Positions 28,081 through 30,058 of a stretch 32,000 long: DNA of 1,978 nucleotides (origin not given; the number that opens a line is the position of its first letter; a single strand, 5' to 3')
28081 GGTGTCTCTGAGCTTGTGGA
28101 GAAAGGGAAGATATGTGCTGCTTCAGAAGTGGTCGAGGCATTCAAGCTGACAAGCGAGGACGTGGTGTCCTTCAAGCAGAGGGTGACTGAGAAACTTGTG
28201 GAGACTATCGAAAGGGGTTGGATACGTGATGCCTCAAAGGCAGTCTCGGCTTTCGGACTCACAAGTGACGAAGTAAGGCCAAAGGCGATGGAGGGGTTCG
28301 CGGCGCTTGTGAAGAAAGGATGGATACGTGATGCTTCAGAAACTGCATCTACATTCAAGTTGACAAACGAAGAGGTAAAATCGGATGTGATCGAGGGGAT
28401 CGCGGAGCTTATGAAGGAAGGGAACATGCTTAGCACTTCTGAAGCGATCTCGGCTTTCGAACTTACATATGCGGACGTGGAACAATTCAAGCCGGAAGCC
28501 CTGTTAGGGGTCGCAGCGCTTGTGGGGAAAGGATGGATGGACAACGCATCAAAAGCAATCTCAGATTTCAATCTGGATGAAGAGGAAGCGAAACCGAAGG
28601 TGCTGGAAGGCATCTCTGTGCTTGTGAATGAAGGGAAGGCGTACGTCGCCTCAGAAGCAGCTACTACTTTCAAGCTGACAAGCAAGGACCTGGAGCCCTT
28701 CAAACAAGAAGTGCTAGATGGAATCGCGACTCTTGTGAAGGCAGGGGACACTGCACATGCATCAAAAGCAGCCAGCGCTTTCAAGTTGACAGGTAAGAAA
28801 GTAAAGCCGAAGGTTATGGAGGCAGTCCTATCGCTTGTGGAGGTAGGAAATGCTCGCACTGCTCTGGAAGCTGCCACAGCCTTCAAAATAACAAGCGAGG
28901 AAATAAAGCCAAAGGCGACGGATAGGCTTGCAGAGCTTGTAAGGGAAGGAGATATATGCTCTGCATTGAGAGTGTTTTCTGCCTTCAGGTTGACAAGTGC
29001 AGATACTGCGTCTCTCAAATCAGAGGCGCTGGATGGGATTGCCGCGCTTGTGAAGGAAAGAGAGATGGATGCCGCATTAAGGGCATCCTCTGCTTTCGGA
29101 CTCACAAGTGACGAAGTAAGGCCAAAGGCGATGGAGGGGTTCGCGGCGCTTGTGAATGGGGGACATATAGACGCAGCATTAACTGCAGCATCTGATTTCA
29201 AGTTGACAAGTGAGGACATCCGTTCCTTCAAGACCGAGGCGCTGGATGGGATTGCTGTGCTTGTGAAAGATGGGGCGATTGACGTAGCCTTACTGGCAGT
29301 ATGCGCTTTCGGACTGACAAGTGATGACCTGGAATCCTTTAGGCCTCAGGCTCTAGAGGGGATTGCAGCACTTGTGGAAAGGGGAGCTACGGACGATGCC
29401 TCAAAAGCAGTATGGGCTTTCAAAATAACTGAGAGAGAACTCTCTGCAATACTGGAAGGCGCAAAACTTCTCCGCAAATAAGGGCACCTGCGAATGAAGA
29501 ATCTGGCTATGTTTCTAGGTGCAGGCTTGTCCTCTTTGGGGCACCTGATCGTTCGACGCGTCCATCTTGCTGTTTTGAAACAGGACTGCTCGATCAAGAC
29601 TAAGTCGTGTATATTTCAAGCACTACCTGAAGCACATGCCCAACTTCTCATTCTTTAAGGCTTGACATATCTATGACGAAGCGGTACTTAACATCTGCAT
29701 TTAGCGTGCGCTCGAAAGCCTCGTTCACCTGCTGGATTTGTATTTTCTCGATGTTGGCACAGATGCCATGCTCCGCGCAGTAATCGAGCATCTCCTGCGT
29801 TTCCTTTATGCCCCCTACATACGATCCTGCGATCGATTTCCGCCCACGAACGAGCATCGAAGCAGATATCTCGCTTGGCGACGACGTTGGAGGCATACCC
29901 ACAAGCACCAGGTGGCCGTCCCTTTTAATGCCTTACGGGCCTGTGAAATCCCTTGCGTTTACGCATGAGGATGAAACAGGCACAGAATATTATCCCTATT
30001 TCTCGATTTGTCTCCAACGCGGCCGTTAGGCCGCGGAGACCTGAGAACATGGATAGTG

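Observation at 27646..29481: A 34/37-residue two-helix repeat protein with variation concentrated in one loop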

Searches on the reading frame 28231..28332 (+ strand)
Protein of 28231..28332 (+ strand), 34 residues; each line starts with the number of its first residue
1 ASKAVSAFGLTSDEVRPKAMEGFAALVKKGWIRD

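Call 30: search_solved_structures(query=A1, max_evalue=10)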
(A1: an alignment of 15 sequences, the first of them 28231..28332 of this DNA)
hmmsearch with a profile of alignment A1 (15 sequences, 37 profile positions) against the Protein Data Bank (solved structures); distinct sequences matched with E-value up to 10: 5.
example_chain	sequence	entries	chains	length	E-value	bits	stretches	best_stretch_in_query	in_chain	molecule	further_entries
8f29_7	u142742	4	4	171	0.076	16.1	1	9-36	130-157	ATP synthase subunit d, mitochondrial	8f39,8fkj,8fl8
6b2z_d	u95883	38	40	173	0.077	16.1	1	9-36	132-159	ATP synthase subunit d, mitochondrial | ATP synthase subunit d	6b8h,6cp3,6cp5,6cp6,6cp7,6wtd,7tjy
9k7t_A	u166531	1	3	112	2.2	11.4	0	23-35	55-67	C4-Zn1-HEHE-1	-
4rcn_A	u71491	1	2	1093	2.2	11.4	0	4-32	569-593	long-chain acyl-CoA carboxylase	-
5cwo_A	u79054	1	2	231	4.3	10.5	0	21-33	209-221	Designed helical repeat protein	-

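Call 37: search_protein_representatives(alignment_id=A1)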
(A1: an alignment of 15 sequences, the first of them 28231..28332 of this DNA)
Query: 15 sequences, 37 profile positions. Proteins with E-value up to 0.001 (for the whole library): 21; up to 1e-10: 7; up to 1e-30: 0. The best 21 are listed.
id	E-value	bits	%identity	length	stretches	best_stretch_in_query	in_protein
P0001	2.6e-23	97.6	-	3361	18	5-19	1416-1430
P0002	5.5e-21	90.2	-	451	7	1-28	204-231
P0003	7.2e-19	83.4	-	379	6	6-37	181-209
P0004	1.6e-15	72.7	-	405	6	1-31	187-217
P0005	7.5e-15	70.6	-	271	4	1-33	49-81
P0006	1.3e-14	69.8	-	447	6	1-36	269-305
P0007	3.9e-12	61.9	-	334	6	1-31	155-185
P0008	3.2e-10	55.7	-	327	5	17-36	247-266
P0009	3.5e-09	52.4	-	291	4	10-27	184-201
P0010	9.2e-09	51.1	-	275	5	10-32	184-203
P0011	3.0e-08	49.4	-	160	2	1-36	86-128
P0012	8.4e-08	48.0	-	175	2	1-35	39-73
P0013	9.3e-07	44.7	-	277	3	6-37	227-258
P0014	4.4e-06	42.5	-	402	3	5-34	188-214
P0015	5.6e-06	42.2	-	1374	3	13-31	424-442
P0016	2.7e-05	40.0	-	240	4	3-23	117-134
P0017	5.9e-05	38.9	-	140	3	1-35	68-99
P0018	7.1e-05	38.6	-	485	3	6-24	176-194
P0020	1.6e-04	37.5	-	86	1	5-36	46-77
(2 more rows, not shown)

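Call 63: find_related_loci(query=P0017, collection=metagenome_contigs, flank=10000)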
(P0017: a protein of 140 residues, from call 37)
Query P0017 (140 aa) in metagenome_contigs; peptide patterns used: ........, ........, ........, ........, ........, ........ (x = any residue, [..] = any of these).
455 stretches matched a pattern; 1 encode a relative of the query (tblastn E <= 1e-3); 1 distinct loci.
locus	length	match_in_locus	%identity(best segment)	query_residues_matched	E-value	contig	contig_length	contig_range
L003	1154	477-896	100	1-140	2e-99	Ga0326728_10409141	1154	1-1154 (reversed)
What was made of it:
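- Tried and rejected: The single metagenome scan, with P0017, returned only a 1.1-kb contig (call 63).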

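Call 64: find_homologous_proteins(query=P0007, max_evalue=0.001)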
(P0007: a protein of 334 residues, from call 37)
Query P0007 (334 aa): 1 proteins with E <= 0.001 among 4866 candidates.
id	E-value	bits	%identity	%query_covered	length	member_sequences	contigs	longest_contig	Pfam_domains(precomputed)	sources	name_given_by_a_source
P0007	6.3e-209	710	100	100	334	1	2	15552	-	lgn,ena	-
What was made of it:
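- Tried and rejected: The last k-mer-seeded search, with P0007, returned only P0007 itself (call 64).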

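Call 65: find_encoding_contigs(protein=P0007, flank=10000, max_places=4)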
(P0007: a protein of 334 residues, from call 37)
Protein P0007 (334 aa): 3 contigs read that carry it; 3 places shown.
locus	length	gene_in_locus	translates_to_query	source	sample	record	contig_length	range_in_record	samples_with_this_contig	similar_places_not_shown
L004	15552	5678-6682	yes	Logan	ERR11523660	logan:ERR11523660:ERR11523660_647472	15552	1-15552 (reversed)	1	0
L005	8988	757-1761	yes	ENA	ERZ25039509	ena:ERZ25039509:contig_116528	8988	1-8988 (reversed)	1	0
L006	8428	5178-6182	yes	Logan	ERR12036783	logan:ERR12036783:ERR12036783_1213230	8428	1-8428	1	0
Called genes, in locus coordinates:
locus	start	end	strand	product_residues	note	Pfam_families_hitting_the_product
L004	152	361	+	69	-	-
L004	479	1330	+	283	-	PF13385:Laminin_G_3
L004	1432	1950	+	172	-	-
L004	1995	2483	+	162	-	PF04191:PEMT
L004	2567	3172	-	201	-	PF00300:His_Phos_1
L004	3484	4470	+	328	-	-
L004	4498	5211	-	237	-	PF12705:PDDEXK_1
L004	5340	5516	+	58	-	-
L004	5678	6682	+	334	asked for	-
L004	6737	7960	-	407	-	PF01566:Nramp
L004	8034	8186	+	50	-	-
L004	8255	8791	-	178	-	PF00719:Pyrophosphatase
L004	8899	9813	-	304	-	PF00248:Aldo_ket_red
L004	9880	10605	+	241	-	-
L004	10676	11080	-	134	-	PF08327:AHSA1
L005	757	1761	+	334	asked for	-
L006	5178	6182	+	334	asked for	-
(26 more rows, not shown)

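Call 80: search_protein_families(library=pfam, proteins=[P0002, P0003, P0004, P0006, P0008, P0010, P0013, P0014, P0016, P0018], max_evalue=0.01)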
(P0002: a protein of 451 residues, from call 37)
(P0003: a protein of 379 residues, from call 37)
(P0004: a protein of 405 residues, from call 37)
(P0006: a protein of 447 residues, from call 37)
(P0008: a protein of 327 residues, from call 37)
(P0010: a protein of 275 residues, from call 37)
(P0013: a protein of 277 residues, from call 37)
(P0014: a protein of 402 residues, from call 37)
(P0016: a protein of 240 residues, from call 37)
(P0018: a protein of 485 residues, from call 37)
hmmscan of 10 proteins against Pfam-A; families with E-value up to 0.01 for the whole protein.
P0002 (451 aa): 0 families

P0003 (379 aa): 0 families

P0004 (405 aa): 1 family
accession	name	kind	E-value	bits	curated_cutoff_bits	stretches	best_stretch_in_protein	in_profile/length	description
PF16739.11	CARD_2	-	0.0044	17.4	28.2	0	247-286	51-90/93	Caspase recruitment domain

P0006 (447 aa): 0 families

P0008 (327 aa): 0 families

P0010 (275 aa): 1 family
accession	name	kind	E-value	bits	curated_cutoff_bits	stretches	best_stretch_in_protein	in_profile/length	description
PF02637.23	GatB_Yqey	-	0.0066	16.8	27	0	91-131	18-58/148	GatB domain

P0013 (277 aa): 0 families

P0014 (402 aa): 0 families

P0016 (240 aa): 0 families

P0018 (485 aa): 0 families
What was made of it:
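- On The new family itself (A, B, C, P0002-4, P0006-8, P0010-14, P0016-18, P0020): No Pfam domains were found in the 10 members scanned (call 80).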

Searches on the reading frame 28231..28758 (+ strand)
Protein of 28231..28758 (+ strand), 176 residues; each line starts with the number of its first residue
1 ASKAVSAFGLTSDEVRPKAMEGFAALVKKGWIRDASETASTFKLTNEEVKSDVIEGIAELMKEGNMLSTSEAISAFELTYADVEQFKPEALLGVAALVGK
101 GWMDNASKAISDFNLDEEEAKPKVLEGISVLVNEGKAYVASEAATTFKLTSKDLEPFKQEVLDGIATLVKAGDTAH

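Call 59: predict_structure(protein=window:28231-28758:+)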
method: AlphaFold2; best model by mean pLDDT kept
length: 176 residues; sequences in the alignment: 1
mean_pLDDT: 90.5   pTM: 0.79
mean pLDDT of the five models: 90.5, 89.2, 83.5, 82.6, 82.3
residues with pLDDT >= 90: 126; 70-90: 46; 50-70: 3; < 50: 1
segments of 3 or more residues with pLDDT < 50: none
pLDDT, mean of each block of 10 residues (from residue 1): 87 89 96 95 93 96 94 94 92 96 95 93 93 87 92 84 78 65
secondary structure, 60 per line:
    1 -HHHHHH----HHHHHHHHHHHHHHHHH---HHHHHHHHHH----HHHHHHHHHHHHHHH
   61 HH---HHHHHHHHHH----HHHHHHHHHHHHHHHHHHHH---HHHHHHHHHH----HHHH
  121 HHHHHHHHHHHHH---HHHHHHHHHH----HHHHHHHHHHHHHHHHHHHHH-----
elements in order: H2-7 H12-28 H32-41 H46-62 H66-75 H80-99 H103-112 H117-133 H137-146 H151-171
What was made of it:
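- A five-unit fragment reaches pLDDT 90.5 and pTM 0.79 (call 59).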

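Call 62: fold_search(model_id=the predicted structure, library=pdb)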
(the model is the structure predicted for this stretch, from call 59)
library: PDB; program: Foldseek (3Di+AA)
matches with E <= 10: 555; with E <= 0.001: 0
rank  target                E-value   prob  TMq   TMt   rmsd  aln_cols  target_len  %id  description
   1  8g9j                  4.0e-02  0.57  0.19  0.17  14.8       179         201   17  Geometrically programmable nanomaterial construction using regularized protein building blocks (released 2024-03-13)
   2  8cwy_A                5.5e-02  0.77  0.25  0.14  13.1       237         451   11  Accurate computational design of genetically encoded 3D protein crystals (released 2023-11-01)
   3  8cws_A                6.4e-02  0.75  0.25  0.14  12.7       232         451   12  Accurate computational design of genetically encoded 3D protein crystals (released 2023-11-01)
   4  8oz0_C                1.5e-01  0.90  0.35  0.23   7.8       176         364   13  Structure of a human 48S translation initiation complex with eIF4F and eIF4A (released 2024-02-07)
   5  9nly_H                2.3e-01  0.77  0.34  0.26   8.7       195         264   14  Y20S (Sec18-Sec17-Sec9-Sso1-Snc1) EDTA - Class 7 (released 2025-10-01)
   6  8e0l_C                2.4e-01  0.35  0.23  0.24  14.9       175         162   15  Homotrimeric variant of tcTRP9, BGL06 (released 2023-04-12)
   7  8g9k_A                2.5e-01  0.30  0.19  0.18  15.4       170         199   16  Geometrically programmable nanomaterial construction using regularized protein building blocks (released 2024-03-13)
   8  9nlz_H                2.8e-01  0.75  0.35  0.26   8.6       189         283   14  Y20S (Sec18-Sec17-Sec9-Sso1-Snc1) EDTA - Class 8 (released 2025-10-01)
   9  8g9k_B                3.0e-01  0.25  0.20  0.18  15.0       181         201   14  Geometrically programmable nanomaterial construction using regularized protein building blocks (released 2024-03-13)
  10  9nlz_I                3.3e-01  0.69  0.35  0.26   8.6       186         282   13  Y20S (Sec18-Sec17-Sec9-Sso1-Snc1) EDTA - Class 8 (released 2025-10-01)
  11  6xr2_F                3.8e-01  0.21  0.19  0.20  13.8       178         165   17  Computationally designed right-handed alpha/alpha homotrimeric toroid with 3 repeats per subunit (released 2021-07-14)
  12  8h77_F                4.4e-01  0.60  0.30  0.20  11.0       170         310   11  Hsp90-AhR-p23-XAP2 complex (released 2023-01-04)
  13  9cc4_D                4.4e-01  0.41  0.27  0.23  13.0       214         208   14  Crystal structure of Z4 c3ii (released 2025-06-25)
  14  4n2q_A                4.6e-01  0.47  0.29  0.27  10.7       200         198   14  Crystal structure of THA8 in complex with Zm4 RNA (released 2013-10-30)
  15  9nlw_H                4.8e-01  0.60  0.34  0.25   8.7       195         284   14  Y20S (Sec18-Sec17-Sec9-Sso1-Snc1) EDTA - Class 6 (released 2025-10-01)
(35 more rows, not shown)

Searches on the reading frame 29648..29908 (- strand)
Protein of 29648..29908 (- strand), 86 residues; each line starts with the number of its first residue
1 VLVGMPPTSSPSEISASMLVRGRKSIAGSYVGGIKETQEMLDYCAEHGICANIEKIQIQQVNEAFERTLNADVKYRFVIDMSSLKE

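Call 89: search_protein_families(library=pfam, proteins=[window:29648-29908:-], max_evalue=0.01)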
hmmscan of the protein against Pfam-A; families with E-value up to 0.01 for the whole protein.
window:29648-29908:- (86 aa): 1 family
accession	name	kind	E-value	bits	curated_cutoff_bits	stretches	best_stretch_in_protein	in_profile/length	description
PF00107.32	ADH_zinc_N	-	0.008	16.6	31.8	0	2-45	87-128/129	Zinc-binding dehydrogenase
